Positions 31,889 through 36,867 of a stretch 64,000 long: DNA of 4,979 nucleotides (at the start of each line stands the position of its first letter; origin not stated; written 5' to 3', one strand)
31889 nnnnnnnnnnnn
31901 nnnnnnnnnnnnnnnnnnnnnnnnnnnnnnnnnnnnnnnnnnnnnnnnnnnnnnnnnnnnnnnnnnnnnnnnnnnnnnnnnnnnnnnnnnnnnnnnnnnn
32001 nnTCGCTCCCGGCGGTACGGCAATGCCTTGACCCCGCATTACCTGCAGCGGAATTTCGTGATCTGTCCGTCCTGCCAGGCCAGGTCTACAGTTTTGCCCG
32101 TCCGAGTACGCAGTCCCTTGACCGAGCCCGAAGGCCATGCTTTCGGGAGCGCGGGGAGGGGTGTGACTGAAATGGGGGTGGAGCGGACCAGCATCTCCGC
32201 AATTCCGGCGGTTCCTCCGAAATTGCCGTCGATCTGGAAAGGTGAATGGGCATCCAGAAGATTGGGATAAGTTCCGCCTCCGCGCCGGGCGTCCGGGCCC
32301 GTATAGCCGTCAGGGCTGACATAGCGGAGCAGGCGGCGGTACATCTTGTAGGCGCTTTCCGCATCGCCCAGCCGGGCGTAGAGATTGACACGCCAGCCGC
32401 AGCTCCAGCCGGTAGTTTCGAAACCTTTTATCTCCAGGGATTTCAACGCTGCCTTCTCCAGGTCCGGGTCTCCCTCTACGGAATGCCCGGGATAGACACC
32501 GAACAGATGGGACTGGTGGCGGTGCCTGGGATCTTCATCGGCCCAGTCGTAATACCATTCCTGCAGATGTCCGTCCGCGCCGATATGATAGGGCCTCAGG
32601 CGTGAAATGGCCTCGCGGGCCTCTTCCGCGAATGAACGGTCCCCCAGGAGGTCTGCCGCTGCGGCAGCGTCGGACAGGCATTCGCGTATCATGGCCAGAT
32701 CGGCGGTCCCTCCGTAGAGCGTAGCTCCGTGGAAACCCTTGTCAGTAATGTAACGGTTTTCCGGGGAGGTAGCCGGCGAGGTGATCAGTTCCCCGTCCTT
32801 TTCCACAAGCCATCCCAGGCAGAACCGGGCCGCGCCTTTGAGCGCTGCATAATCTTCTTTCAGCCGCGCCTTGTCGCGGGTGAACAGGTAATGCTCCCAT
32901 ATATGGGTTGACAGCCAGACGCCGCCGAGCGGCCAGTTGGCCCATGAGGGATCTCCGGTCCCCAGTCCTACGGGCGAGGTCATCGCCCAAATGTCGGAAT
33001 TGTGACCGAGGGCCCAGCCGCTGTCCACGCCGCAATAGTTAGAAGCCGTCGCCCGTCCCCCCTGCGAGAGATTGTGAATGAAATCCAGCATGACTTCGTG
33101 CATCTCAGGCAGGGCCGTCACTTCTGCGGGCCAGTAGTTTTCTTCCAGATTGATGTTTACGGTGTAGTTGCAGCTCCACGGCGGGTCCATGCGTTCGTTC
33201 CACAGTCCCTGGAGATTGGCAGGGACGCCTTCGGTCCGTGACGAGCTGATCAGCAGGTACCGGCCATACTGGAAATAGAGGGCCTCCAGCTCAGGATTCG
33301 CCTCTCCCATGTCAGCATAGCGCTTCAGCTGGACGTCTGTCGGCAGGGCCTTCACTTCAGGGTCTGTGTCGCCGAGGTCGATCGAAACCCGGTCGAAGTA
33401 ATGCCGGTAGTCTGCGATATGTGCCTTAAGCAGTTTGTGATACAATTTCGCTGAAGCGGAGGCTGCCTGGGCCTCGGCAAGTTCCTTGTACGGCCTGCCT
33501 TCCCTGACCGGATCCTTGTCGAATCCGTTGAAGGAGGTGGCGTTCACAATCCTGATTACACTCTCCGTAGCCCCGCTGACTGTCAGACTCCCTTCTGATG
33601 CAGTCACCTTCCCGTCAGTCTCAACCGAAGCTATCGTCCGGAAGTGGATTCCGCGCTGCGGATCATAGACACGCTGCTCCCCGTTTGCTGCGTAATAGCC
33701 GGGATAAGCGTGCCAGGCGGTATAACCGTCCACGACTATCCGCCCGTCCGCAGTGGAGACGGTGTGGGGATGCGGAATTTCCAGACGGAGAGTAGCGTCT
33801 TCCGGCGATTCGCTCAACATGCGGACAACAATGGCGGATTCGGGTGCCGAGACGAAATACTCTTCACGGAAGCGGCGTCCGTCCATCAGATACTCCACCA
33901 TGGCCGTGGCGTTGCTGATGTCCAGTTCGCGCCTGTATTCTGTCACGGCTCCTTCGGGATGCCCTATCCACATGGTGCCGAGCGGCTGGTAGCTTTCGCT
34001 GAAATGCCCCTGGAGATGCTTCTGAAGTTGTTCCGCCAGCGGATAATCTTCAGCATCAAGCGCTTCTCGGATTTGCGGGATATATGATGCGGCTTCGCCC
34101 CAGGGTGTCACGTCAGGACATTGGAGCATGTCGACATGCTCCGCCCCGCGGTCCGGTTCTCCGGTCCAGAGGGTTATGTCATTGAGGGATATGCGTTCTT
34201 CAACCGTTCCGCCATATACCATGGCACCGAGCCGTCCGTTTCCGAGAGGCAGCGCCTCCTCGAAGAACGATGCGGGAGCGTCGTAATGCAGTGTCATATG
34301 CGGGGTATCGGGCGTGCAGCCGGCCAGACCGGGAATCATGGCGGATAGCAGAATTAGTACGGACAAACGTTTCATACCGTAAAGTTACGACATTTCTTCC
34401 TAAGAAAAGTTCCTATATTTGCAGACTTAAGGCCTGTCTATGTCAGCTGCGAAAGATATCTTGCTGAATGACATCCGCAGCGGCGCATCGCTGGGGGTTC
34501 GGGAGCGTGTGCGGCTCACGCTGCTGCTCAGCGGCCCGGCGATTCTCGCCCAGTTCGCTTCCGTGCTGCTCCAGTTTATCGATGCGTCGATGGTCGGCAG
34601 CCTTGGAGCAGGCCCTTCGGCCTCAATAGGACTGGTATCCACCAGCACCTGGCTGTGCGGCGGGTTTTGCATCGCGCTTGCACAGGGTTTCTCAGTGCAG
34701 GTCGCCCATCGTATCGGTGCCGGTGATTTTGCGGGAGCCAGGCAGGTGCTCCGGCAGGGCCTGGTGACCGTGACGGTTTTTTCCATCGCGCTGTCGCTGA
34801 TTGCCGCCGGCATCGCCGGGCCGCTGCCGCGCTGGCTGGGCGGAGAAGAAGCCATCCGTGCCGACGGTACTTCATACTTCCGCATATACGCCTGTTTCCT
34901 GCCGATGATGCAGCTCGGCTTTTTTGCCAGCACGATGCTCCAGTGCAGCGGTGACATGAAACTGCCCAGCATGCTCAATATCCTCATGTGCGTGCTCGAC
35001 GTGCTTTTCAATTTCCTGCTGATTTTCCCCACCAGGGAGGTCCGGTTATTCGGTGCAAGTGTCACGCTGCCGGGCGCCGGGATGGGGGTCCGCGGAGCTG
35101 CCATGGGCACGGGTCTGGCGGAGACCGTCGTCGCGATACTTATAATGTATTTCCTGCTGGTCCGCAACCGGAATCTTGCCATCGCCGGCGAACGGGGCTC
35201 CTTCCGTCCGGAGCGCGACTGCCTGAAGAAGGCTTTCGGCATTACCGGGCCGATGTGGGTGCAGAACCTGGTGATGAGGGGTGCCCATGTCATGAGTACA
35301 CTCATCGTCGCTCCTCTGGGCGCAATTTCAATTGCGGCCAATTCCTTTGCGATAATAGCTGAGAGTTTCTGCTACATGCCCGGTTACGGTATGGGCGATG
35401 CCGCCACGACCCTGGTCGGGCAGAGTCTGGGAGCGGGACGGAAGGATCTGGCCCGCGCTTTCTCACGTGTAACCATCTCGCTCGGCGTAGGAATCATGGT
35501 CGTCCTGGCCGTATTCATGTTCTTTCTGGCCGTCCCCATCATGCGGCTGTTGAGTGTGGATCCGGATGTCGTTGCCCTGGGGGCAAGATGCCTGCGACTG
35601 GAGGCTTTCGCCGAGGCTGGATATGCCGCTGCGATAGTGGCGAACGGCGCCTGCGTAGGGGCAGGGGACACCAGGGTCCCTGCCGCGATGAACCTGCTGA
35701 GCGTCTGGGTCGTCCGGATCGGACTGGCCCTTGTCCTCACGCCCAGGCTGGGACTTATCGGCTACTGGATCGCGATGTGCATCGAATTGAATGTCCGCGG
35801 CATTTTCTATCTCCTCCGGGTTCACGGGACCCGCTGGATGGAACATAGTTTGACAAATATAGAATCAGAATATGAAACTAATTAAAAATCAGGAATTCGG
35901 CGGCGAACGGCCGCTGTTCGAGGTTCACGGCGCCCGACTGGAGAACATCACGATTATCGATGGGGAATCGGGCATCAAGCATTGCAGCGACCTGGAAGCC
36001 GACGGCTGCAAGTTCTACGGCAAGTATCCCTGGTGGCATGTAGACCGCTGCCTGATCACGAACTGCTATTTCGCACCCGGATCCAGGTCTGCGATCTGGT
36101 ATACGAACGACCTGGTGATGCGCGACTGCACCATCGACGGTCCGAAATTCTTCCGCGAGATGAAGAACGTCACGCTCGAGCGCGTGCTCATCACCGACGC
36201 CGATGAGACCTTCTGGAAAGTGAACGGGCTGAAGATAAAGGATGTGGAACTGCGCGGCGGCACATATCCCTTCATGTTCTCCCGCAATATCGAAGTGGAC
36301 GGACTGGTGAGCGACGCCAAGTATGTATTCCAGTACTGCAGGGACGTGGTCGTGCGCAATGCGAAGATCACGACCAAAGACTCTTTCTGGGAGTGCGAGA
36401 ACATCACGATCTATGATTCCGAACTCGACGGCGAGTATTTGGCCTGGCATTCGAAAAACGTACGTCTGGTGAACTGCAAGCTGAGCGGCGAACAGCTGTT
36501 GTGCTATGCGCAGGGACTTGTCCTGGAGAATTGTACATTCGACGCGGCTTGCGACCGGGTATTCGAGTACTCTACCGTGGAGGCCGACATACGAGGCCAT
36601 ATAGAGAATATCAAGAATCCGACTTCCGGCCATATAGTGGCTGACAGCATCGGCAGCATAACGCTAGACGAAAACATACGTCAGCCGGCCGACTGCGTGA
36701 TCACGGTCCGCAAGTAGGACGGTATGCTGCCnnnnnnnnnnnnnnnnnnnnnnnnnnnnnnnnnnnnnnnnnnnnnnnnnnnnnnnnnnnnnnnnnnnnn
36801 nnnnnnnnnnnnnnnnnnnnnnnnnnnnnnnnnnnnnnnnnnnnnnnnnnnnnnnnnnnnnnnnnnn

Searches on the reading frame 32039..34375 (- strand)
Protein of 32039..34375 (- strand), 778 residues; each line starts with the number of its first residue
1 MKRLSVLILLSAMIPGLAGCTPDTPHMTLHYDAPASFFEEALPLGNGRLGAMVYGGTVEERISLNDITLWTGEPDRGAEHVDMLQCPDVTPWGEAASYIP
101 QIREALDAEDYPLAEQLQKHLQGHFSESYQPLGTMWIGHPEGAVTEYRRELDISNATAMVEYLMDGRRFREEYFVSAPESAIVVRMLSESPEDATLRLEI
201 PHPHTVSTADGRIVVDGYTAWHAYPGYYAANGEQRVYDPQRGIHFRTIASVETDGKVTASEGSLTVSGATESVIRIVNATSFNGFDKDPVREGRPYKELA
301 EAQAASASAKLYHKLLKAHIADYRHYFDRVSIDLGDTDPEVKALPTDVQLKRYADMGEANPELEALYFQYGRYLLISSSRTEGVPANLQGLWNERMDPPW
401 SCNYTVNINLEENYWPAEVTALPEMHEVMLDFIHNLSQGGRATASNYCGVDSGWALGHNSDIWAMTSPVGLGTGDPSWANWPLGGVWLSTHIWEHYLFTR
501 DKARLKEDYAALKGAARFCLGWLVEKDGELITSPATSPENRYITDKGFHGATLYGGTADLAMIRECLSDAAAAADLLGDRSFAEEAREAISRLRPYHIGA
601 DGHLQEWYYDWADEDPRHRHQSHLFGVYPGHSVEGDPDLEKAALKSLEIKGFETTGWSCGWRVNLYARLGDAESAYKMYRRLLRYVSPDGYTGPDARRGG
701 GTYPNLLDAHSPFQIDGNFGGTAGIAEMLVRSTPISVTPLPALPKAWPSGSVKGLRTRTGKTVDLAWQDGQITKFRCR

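Call 25: search_protein_families(library=pfam, proteins=[window:32039-34375:-], max_evalue=0.0001)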
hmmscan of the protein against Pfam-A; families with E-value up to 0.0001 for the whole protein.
window:32039-34375:- (778 aa): 3 families
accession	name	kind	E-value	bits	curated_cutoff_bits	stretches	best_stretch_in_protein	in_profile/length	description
PF22124.2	Glyco_hydro_95_cat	-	5.1e-158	526.7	27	1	312-729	2-408/408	Glycosyl hydrolase family 95 catalytic domain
PF14498.12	Glyco_hyd_65N_2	-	7.4e-60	203.3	27.7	1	29-283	1-232/234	Glycosyl hydrolase family 65, N-terminal domain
PF21307.2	Glyco_hydro_95_C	-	4.8e-12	46.7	27.6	1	736-776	6-46/94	Glycoside hydrolase family 95, C-terminal domain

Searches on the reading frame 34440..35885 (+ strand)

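Call 25: search_protein_families(library=pfam, proteins=[window:34440-35885:+], max_evalue=0.0001)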
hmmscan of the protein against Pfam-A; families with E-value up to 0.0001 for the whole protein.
window:34440-35885:+ (481 aa): 1 family
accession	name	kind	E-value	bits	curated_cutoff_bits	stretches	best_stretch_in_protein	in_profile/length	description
PF01554.23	MatE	-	1.2e-52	178.3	24.9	2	271-430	1-159/161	MatE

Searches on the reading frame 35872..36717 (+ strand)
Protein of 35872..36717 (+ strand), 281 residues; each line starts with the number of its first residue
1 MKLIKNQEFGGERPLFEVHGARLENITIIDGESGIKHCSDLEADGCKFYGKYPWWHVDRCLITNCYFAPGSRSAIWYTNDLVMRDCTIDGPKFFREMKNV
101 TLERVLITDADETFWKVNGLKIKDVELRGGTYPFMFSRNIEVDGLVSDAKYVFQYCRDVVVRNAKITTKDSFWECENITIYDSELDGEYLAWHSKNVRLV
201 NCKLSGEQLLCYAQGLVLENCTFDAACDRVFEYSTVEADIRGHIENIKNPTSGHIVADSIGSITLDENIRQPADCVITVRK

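Call 25: search_protein_families(library=pfam, proteins=[window:35872-36717:+], max_evalue=0.0001)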
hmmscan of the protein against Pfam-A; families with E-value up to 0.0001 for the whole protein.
window:35872-36717:+ (281 aa): 1 family
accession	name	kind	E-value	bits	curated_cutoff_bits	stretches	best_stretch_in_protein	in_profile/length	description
PF12541.14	DUF3737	-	1.3e-118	395.6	23.9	1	3-277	2-274/275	Protein of unknown function (DUF3737)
